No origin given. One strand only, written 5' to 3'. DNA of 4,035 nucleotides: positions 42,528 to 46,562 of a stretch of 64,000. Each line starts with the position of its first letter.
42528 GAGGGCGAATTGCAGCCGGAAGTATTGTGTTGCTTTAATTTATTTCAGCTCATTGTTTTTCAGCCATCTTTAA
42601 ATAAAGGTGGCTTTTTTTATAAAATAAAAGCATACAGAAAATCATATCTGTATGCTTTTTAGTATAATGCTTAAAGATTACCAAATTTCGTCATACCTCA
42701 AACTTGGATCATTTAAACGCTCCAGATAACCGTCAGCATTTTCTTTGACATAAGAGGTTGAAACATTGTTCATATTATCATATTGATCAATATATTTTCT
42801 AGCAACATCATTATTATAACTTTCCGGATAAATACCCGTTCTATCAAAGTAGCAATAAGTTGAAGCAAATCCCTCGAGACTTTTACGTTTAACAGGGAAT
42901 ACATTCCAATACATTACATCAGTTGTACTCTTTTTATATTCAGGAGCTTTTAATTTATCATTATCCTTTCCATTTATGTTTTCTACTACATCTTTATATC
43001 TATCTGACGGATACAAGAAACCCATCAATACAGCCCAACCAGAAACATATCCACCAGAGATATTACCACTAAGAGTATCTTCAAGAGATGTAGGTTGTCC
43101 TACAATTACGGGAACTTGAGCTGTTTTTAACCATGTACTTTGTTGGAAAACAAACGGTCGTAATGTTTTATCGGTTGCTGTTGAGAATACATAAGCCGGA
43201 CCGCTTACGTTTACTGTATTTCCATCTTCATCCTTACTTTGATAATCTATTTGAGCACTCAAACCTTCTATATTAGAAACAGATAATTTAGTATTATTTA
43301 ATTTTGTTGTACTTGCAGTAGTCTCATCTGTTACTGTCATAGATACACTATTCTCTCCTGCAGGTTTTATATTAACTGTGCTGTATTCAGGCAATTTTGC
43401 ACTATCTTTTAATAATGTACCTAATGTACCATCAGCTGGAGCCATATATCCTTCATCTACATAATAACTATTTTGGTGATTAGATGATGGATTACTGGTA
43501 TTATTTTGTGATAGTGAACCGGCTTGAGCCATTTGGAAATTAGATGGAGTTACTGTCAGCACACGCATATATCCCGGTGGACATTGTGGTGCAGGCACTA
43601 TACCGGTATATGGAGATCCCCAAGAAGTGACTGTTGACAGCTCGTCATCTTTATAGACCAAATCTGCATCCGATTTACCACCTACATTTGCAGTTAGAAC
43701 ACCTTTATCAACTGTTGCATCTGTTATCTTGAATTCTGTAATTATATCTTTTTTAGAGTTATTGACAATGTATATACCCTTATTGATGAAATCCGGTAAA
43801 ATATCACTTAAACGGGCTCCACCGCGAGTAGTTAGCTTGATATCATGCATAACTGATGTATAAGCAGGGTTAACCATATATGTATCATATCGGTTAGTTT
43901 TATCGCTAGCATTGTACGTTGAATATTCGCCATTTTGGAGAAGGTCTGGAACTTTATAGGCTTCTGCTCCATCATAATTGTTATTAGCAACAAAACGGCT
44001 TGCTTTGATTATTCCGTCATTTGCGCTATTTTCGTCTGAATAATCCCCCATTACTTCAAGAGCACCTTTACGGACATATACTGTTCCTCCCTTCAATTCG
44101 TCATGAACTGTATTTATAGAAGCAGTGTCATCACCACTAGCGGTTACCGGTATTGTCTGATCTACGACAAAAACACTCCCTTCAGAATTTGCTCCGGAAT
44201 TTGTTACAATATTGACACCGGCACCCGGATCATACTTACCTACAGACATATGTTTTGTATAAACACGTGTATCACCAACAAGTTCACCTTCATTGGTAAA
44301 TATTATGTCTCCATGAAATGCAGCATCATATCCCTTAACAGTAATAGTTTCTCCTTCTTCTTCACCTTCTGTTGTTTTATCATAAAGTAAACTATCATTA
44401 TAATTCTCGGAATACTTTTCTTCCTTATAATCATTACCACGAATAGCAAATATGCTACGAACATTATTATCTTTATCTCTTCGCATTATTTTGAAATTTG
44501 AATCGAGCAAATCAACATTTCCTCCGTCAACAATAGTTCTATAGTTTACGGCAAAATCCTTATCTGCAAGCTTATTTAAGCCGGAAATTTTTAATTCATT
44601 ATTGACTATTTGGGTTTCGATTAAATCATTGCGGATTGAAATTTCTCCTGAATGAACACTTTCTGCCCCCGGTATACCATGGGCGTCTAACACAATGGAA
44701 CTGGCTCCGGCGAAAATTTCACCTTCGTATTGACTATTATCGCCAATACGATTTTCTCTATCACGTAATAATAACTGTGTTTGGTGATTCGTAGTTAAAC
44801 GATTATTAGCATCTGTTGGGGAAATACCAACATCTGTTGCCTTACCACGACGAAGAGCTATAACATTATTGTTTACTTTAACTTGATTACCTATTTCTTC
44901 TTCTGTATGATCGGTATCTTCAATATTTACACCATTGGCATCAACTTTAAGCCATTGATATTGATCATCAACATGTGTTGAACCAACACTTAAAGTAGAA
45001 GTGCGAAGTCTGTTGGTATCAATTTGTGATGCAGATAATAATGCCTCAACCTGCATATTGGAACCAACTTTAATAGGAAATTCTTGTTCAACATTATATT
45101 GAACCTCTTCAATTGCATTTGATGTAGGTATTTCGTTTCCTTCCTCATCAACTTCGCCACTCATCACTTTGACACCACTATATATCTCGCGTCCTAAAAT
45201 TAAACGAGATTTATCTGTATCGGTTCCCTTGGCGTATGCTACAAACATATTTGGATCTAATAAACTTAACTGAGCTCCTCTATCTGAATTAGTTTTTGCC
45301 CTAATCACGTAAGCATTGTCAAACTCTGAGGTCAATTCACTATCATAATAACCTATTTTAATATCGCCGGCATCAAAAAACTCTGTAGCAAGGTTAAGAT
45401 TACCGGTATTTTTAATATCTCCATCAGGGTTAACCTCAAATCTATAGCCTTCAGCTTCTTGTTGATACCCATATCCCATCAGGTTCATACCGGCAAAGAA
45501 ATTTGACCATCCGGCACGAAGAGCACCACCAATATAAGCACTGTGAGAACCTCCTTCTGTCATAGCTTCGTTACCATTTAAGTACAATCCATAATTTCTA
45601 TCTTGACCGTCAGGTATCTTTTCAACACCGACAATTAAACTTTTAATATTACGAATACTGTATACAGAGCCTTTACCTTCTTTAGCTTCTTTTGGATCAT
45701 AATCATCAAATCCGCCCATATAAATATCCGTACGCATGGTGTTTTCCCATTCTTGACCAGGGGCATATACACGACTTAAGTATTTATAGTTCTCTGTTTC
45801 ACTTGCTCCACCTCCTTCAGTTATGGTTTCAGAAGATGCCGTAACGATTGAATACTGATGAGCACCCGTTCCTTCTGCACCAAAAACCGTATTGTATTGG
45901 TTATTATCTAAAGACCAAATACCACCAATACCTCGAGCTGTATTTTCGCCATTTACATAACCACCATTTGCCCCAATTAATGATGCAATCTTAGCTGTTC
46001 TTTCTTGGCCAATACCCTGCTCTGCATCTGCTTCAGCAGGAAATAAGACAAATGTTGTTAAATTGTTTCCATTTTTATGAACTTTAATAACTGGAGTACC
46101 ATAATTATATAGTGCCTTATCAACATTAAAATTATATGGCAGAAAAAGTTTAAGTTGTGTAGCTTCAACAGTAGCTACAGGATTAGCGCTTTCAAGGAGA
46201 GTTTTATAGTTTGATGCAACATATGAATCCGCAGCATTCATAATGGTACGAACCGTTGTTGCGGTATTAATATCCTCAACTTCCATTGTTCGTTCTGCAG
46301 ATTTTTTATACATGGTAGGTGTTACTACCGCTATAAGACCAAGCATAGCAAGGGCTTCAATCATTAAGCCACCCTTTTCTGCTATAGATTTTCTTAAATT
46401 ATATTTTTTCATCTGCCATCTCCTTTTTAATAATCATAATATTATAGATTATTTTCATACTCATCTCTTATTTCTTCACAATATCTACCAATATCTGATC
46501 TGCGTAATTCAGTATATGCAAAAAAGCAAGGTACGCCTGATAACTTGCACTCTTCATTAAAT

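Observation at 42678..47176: A 1244-aa protein with a prepilin-type N-terminus is co-transcribed with a Cys-rich anchored partner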

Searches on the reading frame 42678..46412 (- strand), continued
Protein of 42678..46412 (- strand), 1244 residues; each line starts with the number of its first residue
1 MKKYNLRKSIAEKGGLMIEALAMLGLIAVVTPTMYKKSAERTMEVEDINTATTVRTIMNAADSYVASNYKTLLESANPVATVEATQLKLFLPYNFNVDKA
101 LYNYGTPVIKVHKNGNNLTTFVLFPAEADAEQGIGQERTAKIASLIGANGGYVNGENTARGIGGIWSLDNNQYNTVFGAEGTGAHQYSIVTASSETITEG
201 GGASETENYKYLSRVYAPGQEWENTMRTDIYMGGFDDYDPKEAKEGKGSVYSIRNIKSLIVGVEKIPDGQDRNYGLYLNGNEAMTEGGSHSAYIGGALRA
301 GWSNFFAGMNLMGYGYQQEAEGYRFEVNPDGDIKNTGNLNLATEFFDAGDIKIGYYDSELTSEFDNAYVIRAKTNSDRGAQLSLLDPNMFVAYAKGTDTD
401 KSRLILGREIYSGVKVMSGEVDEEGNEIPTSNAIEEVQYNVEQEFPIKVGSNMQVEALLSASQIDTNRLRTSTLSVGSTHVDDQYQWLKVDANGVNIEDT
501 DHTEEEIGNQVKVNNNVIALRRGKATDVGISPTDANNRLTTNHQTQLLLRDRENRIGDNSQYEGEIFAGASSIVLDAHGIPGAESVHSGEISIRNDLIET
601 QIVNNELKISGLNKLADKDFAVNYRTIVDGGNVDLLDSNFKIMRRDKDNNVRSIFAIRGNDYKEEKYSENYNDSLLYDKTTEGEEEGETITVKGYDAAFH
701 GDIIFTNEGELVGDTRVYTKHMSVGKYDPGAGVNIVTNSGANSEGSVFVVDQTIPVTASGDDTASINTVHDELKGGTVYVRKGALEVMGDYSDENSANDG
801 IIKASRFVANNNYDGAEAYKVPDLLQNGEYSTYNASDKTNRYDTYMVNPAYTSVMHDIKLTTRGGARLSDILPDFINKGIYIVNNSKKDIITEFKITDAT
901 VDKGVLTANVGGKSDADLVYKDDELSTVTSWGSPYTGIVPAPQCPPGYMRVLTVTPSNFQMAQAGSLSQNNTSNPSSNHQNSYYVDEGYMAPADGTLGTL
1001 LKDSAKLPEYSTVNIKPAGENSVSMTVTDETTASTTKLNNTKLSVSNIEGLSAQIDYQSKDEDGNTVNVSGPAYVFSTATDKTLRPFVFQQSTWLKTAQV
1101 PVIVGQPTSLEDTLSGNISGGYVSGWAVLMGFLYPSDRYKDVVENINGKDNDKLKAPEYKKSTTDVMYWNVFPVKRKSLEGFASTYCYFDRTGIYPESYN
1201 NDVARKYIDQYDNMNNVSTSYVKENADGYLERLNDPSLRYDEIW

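Call 98: find_encoding_contigs(protein=P0446, flank=10000, max_places=5)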
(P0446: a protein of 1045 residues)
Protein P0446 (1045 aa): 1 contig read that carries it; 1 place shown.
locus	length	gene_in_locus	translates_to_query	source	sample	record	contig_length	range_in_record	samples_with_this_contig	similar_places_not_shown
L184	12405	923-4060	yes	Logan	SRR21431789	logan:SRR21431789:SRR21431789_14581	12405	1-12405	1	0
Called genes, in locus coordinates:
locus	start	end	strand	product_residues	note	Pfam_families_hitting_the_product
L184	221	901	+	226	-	-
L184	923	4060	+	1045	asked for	-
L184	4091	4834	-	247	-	PF00813:FliP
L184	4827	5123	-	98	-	-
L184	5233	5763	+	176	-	PF05258:DciA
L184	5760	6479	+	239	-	PF13098:Thioredoxin_2 (weak), PF13462:Thioredoxin_4, PF01323:DSBA (weak)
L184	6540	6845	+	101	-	PF09527:ATPase_gene1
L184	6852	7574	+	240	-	PF00119:ATP-synt_A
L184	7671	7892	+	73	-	PF00137:ATP-synt_C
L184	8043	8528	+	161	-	PF02326:YMF19, PF05405:Mt_ATP-synt_B (faint), PF00430:ATP-synt_B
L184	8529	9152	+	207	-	PF00430:ATP-synt_B, PF05405:Mt_ATP-synt_B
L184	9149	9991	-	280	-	PF00800:PDT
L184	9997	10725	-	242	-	-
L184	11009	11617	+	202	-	PF13505:OMP_b-brl, PF01617:Surface_Ag_2 (faint), PF02462:Opacity (weak)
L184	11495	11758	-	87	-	-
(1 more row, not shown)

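Call 99: find_encoding_contigs(protein=P0469, flank=8000, max_places=3)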
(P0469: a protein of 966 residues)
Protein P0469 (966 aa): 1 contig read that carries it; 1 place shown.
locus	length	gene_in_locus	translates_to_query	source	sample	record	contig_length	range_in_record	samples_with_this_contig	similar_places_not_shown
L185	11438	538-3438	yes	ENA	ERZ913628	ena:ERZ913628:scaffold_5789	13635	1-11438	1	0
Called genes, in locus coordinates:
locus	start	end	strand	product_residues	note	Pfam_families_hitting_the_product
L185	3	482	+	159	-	?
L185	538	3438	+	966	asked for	PF13306:LRR_5, PF13855:LRR_8 (faint), PF13306:LRR_5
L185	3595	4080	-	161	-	PF01281:Ribosomal_L9_N, PF03948:Ribosomal_L9_C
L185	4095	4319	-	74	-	PF01084:Ribosomal_S18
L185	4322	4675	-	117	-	PF01250:Ribosomal_S6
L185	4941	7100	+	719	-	PF01553:Acyltransferase, PF00501:AMP-binding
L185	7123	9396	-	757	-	PF00580:UvrD-helicase, PF01443:Viral_helicase1 (faint), PF13245:AAA_19, PF13604:AAA_30 (faint), PF13087:AAA_12 (faint), PF13361:UvrD_C, PF13538:UvrD_C_2 (faint)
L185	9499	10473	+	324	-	PF00493:MCM (faint), PF20030:bpMoxR, PF07726:AAA_3, PF07728:AAA_5, PF17863:AAA_lid_2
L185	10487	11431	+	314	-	PF01882:DUF58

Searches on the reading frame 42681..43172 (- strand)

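Call 80: search_protein_families(library=pfam, proteins=[window:42681-43172:-], max_evalue=5)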
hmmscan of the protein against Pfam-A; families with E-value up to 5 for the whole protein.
window:42681-43172:- (164 aa): 1 family
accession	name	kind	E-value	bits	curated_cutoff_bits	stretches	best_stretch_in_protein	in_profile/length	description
PF00835.24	SNAP-25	-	0.063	13.8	25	1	11-43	15-48/56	SNAP-25 family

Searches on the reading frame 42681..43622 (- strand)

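Call 80: search_protein_families(library=pfam, proteins=[window:42681-43622:-], max_evalue=5)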
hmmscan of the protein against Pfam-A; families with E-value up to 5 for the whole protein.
window:42681-43622:- (314 aa): 1 family
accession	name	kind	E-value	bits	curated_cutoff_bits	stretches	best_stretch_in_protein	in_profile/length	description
PF00835.24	SNAP-25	-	0.13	12.8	25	1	161-193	15-48/56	SNAP-25 family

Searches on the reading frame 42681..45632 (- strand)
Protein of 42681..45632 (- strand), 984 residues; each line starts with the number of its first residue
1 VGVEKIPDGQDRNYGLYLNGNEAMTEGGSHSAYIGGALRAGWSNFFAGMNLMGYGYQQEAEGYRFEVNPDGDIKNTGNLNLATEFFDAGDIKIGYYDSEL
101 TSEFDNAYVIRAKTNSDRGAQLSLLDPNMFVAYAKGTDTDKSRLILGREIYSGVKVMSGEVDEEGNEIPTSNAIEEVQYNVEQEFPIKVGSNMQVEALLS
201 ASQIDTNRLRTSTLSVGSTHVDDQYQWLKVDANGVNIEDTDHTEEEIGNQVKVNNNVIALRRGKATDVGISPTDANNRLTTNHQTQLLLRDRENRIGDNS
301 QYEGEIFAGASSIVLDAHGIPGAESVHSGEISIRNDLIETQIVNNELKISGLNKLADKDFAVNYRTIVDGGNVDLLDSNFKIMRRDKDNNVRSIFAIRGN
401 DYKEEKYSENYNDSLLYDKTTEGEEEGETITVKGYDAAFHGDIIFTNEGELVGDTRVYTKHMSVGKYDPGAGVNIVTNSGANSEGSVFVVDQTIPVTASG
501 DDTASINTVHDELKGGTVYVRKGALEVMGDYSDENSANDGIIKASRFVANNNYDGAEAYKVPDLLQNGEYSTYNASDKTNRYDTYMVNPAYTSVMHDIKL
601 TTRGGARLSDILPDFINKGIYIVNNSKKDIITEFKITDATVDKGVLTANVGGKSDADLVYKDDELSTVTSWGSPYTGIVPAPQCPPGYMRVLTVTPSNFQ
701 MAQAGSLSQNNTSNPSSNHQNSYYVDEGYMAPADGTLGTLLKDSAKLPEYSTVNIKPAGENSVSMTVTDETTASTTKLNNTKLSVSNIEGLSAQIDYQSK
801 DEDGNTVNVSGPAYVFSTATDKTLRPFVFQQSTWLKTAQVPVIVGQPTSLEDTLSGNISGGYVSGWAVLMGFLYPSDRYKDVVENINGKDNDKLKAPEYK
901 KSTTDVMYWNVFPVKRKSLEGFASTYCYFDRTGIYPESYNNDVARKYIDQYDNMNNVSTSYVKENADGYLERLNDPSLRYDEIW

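Call 103: search_dna_similar(query=window:42681-45632:-, collection=plasmids, mode=protein, max_evalue=0.01, max_rows=10)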
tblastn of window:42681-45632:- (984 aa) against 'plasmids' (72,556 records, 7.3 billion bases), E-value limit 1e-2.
No match.

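Call 104: search_dna_similar(query=window:42681-45632:-, collection=phages, mode=protein, max_evalue=0.01, max_rows=10)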
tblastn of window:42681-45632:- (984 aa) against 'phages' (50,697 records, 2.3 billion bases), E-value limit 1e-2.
No match.
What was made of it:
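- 42681..45629 (-): C-terminal extension of about 980 residues, predicted mostly beta, with no detectable relatives outside the family. No plasmid or phage match (calls 103, 104).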

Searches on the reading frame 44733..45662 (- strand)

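Call 80: search_protein_families(library=pfam, proteins=[window:44733-45662:-], max_evalue=5)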
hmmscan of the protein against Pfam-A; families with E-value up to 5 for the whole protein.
window:44733-45662:- (310 aa): 2 families
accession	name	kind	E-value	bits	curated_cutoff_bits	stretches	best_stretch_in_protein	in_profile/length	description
PF16697.10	Yop-YscD_cpl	-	0.031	15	33.2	1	230-280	35-85/94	Inner membrane component of T3SS, cytoplasmic domain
PF09543.15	DUF2379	-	0.13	13.2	21.1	1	257-310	16-67/116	Protein of unknown function (DUF2379)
